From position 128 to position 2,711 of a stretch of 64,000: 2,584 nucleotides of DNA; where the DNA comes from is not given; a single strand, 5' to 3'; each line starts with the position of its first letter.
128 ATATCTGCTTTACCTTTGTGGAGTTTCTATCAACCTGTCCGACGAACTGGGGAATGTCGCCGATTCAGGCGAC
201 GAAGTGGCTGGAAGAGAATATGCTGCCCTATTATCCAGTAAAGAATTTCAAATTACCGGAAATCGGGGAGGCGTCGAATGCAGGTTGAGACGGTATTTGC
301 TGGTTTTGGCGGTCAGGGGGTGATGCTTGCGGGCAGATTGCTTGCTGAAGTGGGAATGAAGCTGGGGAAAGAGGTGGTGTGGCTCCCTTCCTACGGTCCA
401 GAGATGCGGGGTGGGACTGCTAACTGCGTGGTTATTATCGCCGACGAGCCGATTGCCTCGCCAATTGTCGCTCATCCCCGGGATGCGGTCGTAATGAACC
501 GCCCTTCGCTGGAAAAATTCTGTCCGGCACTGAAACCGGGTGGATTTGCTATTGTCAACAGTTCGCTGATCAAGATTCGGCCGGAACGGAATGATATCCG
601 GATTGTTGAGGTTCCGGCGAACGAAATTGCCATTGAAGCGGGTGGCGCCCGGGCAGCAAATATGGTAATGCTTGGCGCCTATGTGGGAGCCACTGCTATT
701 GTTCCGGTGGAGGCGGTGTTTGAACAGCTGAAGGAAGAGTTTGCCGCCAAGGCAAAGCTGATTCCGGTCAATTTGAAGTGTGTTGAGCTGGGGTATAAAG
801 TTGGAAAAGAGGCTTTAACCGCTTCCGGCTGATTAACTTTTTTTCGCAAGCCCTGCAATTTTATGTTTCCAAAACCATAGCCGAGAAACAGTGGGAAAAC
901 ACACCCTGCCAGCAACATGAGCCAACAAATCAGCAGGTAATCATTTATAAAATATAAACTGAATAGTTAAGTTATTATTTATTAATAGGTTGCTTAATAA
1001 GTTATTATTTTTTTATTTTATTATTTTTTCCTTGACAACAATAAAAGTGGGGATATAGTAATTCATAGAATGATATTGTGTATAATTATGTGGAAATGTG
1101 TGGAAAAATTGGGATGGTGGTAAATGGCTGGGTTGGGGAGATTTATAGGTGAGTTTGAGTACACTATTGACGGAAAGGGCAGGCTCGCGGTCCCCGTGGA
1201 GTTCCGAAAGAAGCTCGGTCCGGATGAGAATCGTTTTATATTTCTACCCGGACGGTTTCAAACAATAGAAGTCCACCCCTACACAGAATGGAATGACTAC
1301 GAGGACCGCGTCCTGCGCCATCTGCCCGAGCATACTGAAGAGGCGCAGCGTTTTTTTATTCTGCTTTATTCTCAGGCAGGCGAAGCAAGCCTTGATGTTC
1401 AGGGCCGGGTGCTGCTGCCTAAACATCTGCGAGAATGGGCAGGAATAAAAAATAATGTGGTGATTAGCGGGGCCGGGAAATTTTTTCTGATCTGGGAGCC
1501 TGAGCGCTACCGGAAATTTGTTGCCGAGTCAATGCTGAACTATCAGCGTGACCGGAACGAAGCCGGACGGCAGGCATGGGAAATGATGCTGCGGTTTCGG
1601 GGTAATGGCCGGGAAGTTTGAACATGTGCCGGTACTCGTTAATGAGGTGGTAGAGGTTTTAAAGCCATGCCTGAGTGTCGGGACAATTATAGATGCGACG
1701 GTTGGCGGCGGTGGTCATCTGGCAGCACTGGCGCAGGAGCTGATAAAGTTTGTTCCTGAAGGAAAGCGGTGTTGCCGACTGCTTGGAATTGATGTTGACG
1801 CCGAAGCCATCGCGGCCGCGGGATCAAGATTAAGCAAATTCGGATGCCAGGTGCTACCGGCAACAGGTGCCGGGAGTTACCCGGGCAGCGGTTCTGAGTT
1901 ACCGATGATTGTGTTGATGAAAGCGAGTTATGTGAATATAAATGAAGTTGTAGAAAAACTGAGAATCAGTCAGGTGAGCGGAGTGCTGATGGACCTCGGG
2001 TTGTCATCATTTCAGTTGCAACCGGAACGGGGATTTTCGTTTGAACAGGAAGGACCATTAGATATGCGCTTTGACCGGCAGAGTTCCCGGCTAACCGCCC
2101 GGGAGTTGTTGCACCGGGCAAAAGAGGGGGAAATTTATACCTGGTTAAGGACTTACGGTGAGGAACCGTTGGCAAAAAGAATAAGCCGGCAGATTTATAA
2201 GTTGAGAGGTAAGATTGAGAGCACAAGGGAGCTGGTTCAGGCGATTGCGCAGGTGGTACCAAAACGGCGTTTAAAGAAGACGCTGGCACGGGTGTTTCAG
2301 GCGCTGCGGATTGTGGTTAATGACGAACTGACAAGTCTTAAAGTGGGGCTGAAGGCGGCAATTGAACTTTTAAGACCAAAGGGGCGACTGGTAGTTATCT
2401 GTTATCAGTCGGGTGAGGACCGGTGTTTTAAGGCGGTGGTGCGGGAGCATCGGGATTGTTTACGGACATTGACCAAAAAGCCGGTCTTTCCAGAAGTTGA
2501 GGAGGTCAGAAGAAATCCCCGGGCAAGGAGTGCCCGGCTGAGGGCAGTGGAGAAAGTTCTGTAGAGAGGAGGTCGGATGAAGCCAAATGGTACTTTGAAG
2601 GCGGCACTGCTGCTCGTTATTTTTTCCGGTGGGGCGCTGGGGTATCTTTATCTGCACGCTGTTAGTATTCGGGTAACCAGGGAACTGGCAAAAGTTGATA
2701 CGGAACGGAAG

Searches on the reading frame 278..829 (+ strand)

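Call 59: search_protein_families(library=pfam, proteins=[window:278-829:+], max_evalue=0.00001)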
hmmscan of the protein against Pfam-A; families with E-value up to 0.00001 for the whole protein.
window:278-829:+ (184 aa): 1 family
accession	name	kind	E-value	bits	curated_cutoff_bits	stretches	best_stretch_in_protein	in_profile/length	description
PF01558.24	POR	-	6.3e-43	147.4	27.4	1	11-173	1-172/173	Pyruvate ferredoxin/flavodoxin oxidoreductase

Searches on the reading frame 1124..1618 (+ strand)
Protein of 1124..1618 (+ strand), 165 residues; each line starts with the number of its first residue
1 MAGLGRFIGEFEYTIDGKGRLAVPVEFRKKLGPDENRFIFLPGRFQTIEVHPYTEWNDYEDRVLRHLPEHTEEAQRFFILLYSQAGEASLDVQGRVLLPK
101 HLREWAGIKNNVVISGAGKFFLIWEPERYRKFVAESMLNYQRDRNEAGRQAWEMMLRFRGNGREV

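Call 59: search_protein_families(library=pfam, proteins=[window:1124-1618:+], max_evalue=0.00001)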
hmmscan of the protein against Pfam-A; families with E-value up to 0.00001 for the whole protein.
window:1124-1618:+ (165 aa): 1 family
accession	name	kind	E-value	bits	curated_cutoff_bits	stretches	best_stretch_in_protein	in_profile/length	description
PF02381.23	MraZ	-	2.5e-25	88.7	23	2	82-138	2-59/72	MraZ protein, putative antitoxin-like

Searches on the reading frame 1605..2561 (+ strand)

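Call 59: search_protein_families(library=pfam, proteins=[window:1605-2561:+], max_evalue=0.00001)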
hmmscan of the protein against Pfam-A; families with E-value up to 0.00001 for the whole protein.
window:1605-2561:+ (319 aa): 1 family
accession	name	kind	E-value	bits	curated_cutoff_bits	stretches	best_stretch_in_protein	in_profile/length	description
PF01795.25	Methyltransf_5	-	7.5e-77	259.3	27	1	5-317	2-308/309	MraW methylase family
